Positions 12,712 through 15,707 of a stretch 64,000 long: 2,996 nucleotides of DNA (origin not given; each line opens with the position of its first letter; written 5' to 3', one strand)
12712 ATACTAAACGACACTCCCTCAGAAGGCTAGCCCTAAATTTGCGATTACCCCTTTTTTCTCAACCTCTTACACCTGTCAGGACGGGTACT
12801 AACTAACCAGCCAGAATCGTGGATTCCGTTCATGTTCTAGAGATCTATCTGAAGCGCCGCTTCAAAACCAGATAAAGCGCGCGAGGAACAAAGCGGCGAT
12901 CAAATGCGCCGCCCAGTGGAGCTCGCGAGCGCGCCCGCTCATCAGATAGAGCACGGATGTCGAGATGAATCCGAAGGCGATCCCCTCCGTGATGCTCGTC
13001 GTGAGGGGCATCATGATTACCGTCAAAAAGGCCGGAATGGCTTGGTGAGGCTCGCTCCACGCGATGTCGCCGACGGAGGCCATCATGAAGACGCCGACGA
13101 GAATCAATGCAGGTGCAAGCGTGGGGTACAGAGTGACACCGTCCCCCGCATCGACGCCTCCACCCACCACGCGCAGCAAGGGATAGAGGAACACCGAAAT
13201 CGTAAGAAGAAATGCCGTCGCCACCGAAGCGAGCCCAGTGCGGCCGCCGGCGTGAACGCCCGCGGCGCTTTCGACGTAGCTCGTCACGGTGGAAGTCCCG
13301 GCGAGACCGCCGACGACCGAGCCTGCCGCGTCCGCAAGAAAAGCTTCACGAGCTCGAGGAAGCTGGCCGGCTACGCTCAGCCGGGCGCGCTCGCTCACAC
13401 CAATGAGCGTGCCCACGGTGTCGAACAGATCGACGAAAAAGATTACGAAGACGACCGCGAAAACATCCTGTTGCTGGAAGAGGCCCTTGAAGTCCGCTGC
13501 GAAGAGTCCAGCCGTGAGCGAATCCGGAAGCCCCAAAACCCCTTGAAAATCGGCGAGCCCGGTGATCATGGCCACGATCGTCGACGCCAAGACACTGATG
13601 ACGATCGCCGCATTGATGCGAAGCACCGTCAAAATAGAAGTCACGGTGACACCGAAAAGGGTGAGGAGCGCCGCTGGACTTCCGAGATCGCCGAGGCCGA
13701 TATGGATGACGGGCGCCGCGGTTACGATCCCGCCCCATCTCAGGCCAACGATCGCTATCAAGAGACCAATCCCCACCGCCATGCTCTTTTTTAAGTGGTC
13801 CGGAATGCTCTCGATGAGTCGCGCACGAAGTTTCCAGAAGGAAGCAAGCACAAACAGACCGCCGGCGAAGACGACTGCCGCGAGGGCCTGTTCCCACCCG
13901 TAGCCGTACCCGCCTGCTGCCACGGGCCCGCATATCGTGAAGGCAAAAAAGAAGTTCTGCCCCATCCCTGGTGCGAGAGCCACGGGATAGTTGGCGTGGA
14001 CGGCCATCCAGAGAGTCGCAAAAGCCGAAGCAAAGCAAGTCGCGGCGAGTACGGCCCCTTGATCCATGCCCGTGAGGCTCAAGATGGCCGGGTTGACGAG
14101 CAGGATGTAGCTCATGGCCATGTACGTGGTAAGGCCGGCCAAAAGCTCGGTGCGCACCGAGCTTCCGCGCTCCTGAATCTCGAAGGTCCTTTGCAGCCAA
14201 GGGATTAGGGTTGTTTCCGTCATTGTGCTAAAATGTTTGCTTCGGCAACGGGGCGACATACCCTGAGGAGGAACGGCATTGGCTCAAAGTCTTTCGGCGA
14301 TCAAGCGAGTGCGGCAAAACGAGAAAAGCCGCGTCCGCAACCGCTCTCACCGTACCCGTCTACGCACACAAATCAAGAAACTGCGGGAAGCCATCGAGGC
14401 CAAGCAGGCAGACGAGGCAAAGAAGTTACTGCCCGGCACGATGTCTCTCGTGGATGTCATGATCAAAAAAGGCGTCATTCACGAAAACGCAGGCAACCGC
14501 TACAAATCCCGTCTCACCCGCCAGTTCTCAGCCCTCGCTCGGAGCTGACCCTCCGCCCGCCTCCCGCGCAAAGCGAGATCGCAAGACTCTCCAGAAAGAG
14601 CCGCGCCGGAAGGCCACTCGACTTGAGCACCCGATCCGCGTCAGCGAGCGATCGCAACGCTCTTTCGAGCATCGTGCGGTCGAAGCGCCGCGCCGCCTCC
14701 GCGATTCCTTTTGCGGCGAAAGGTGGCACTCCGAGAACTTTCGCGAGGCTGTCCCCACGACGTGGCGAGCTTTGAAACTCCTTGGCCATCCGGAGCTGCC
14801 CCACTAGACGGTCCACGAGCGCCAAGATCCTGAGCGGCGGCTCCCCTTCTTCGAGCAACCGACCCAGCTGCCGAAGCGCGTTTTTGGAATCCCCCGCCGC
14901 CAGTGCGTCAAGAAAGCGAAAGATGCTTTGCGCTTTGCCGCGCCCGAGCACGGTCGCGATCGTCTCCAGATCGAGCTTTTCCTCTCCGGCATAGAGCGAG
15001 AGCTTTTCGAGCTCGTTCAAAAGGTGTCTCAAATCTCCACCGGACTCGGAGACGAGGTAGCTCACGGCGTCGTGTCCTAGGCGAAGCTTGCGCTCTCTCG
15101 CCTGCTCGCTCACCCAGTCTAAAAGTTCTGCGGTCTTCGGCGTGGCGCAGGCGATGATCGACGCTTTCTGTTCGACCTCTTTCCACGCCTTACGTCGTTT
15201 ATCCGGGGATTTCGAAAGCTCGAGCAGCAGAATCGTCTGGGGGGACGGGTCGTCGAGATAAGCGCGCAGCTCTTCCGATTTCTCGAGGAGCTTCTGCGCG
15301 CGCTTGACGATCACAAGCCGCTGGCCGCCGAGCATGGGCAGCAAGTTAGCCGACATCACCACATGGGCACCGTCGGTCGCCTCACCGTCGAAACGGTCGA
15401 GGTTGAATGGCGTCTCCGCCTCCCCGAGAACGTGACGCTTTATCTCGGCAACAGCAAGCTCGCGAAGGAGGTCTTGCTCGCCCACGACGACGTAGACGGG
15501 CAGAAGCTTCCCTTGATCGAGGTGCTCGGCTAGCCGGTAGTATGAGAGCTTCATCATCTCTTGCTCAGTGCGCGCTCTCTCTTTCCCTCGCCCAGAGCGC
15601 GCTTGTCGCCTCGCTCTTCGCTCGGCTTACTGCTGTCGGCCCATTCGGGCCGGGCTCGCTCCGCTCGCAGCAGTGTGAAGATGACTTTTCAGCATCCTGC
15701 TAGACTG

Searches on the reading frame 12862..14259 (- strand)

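Call 26: search_protein_families(library=pfam, proteins=[window:12862-14259:-], max_evalue=0.00001)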
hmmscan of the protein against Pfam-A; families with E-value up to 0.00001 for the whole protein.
window:12862-14259:- (465 aa): 1 family
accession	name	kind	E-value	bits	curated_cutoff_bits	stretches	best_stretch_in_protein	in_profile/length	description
PF00860.26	Xan_ur_permease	-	5.6e-31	108.1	27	1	38-427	3-387/389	Permease family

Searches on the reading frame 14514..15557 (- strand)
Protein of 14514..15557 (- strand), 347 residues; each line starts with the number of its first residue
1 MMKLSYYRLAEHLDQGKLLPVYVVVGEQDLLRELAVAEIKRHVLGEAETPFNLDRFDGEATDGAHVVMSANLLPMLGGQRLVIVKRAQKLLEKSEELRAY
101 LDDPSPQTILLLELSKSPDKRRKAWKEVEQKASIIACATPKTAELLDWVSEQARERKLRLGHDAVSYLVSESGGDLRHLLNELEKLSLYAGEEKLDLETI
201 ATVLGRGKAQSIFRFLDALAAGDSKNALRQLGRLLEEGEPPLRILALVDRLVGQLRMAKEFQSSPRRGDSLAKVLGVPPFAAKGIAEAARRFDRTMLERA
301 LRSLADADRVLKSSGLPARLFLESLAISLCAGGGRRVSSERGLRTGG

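Call 26: search_protein_families(library=pfam, proteins=[window:14514-15557:-], max_evalue=0.00001)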
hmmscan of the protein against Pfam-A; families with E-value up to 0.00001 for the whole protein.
window:14514-15557:- (347 aa): 3 families
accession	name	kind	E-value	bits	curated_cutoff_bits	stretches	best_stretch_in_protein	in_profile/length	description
PF21694.2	DNA_pol3_delta_C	-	3.3e-20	72.7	27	1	210-327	2-119/121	DNA polymerase III delta subunit, C-terminal domain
PF06144.19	DNA_pol3_delta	-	4.7e-14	52.9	21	1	22-137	1-123/124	DNA polymerase III, delta subunit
PF16193.11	AAA_assoc_2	-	4.6e-06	27.2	34.3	0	155-207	2-58/81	AAA C-terminal domain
